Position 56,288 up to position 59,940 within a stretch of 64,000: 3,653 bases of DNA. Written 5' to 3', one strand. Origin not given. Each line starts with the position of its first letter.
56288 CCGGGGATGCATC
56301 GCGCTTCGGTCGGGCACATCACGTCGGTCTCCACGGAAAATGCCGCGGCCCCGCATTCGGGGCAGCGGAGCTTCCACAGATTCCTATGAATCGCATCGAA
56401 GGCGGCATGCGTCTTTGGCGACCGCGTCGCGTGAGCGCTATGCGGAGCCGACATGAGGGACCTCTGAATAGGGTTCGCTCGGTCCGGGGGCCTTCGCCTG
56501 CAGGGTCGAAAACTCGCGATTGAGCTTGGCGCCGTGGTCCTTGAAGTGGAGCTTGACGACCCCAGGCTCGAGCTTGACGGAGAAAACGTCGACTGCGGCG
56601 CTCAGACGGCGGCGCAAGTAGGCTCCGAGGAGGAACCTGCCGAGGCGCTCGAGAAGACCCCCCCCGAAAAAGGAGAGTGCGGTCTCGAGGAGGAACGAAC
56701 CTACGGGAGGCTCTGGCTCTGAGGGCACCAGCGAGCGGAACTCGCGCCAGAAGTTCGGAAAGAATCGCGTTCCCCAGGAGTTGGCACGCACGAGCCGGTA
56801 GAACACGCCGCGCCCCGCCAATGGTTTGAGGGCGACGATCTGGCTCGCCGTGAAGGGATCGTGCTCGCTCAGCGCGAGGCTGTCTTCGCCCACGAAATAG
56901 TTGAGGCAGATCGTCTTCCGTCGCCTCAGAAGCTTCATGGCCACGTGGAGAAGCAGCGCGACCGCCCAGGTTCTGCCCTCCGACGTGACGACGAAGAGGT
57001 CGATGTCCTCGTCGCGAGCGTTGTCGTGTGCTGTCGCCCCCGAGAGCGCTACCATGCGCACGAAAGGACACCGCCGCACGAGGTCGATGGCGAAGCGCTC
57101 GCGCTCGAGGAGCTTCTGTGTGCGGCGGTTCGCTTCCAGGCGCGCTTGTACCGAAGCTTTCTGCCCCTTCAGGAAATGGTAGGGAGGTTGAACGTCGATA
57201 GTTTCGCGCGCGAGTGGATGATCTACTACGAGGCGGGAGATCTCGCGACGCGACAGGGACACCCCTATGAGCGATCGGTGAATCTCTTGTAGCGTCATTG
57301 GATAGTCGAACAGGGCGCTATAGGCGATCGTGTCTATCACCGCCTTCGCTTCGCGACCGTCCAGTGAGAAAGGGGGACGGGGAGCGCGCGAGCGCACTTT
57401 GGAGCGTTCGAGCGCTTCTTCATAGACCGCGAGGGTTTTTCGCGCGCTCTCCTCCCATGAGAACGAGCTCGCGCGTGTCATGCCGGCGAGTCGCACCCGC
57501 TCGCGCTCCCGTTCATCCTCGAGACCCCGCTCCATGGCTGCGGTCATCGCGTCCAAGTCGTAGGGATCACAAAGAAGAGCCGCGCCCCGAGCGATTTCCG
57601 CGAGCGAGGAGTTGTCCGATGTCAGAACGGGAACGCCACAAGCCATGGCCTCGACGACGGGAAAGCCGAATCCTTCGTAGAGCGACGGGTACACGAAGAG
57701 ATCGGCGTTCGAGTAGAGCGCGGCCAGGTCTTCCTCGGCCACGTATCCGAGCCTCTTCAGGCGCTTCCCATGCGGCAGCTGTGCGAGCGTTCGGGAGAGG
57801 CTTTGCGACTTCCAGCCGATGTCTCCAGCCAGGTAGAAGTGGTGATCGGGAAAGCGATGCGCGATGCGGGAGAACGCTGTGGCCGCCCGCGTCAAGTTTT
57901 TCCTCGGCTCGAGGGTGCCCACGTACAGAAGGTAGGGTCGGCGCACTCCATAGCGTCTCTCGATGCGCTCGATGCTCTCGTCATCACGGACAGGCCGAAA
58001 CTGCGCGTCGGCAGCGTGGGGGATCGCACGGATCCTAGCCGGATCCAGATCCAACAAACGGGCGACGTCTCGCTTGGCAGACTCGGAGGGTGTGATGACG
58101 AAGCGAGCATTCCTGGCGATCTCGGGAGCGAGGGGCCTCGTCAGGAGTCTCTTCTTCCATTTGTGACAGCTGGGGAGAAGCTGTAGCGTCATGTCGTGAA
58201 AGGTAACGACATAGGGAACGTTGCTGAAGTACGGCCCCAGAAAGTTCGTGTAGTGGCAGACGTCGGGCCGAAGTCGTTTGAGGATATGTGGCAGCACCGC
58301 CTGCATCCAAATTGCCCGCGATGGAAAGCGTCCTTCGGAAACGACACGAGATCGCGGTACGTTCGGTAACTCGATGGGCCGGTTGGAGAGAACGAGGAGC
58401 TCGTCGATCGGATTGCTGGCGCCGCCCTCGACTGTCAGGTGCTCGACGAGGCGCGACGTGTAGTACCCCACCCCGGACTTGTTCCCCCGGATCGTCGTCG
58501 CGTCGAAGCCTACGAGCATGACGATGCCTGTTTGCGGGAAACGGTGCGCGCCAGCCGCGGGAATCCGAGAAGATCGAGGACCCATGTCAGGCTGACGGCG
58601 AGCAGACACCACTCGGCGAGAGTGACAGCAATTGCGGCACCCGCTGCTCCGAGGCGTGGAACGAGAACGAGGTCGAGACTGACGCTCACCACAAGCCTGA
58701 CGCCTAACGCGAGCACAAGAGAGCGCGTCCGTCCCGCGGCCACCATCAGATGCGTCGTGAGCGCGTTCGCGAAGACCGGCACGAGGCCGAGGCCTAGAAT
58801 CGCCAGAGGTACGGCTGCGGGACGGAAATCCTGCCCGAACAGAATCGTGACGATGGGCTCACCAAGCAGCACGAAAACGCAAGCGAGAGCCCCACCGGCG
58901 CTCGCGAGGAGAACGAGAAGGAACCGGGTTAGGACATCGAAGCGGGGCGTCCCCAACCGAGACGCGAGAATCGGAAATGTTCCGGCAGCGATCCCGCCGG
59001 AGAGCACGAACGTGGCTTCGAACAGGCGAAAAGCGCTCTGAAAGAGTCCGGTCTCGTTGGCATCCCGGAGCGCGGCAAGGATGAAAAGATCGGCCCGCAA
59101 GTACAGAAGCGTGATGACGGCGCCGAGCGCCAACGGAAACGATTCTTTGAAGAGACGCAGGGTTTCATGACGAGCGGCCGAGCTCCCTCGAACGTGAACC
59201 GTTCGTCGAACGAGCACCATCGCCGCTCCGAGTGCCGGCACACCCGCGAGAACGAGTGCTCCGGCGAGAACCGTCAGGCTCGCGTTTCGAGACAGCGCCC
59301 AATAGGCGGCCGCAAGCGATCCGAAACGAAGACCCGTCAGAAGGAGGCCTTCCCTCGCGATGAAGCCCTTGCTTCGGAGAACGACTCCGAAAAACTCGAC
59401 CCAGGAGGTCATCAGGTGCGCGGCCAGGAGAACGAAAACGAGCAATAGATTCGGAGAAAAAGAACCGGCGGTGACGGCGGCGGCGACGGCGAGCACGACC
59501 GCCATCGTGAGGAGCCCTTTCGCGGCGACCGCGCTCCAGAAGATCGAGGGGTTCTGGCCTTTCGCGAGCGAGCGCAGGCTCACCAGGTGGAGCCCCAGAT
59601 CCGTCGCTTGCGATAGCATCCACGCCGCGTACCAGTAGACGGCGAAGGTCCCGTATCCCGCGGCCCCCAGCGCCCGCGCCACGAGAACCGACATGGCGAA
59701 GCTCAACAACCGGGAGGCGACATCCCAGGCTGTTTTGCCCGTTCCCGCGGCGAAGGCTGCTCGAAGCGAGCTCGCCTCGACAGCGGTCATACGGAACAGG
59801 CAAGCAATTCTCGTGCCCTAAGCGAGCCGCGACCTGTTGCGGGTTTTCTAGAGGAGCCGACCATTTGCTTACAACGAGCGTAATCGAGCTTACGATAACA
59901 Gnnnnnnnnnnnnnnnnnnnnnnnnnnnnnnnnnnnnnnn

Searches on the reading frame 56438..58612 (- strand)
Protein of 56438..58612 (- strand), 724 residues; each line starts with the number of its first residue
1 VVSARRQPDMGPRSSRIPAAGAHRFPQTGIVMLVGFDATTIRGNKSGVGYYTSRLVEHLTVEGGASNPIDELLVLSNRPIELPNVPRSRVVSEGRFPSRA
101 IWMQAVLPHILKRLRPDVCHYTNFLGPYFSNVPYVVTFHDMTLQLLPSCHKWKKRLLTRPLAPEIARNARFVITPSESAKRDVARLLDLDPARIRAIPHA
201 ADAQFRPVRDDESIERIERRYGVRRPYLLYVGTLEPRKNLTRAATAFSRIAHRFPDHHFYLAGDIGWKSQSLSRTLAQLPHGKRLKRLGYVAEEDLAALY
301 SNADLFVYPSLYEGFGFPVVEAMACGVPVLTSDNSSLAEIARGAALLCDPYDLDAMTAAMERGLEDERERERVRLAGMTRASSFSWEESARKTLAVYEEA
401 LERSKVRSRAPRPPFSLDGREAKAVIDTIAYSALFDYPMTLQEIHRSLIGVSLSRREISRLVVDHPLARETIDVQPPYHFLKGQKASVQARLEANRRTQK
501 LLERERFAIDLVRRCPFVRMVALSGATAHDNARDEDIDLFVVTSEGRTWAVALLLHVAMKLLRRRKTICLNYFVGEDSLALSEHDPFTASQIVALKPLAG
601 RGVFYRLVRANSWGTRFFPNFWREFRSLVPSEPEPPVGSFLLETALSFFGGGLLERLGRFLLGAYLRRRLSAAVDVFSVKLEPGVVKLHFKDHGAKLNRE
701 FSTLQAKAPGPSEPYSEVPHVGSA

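Call 84: search_protein_families(library=pfam, proteins=[window:56438-58612:-], max_evalue=0.001)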
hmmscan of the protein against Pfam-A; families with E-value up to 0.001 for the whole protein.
window:56438-58612:- (724 aa): 7 families
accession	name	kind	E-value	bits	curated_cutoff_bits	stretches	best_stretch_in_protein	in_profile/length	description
PF00534.26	Glycos_transf_1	-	1.2e-32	113.2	26.4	1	224-374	14-166/172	Glycosyl transferases group 1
PF13692.12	Glyco_trans_1_4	-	1.7e-28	100.1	27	1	225-366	1-142/142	Glycosyl transferases group 1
PF13439.12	Glyco_transf_4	-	6.6e-15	56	28.5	1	83-204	34-169/170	Glycosyltransferase Family 4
PF20706.3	GT4-conflict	-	4.8e-14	52.6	26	1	204-348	176-324/385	Family 4 Glycosyltransferase in conflict systems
PF13524.12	Glyco_trans_1_2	-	5.9e-11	42.9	25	1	248-392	7-141/144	Glycosyl transferase-like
PF13579.12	Glyco_trans_4_4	-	4.7e-10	40.5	29.7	1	85-198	47-156/158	Glycosyl transferase 4-like domain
PF00982.27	Glyco_transf_20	-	0.00099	18.4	32.5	0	292-379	361-452/473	Glycosyltransferase family 20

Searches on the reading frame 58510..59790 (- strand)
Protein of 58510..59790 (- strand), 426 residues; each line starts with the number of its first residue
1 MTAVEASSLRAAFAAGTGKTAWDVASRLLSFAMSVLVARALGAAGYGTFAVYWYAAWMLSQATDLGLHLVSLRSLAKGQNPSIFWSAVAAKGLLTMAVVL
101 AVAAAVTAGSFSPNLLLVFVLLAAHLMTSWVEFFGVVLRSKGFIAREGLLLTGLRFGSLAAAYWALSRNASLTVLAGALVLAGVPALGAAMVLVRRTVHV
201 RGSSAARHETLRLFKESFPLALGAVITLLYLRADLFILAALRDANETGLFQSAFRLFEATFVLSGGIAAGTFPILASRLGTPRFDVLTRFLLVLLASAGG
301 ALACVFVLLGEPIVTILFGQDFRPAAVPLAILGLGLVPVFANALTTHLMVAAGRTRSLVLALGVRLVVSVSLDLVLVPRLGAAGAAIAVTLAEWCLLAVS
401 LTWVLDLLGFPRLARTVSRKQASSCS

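Call 48: find_encoding_contigs(protein=window:58510-59790:-, flank=6000, max_places=6)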
Protein window:58510-59790:- (426 aa): no gene with exactly this product is on record in the collection.

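Call 84: search_protein_families(library=pfam, proteins=[window:58510-59790:-], max_evalue=0.001)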
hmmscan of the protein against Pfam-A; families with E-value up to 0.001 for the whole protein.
window:58510-59790:- (426 aa): 1 family
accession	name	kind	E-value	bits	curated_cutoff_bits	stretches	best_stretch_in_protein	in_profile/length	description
PF01943.22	Polysacc_synt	-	4.1e-12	46.5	28.2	1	24-276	13-271/274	Polysaccharide biosynthesis protein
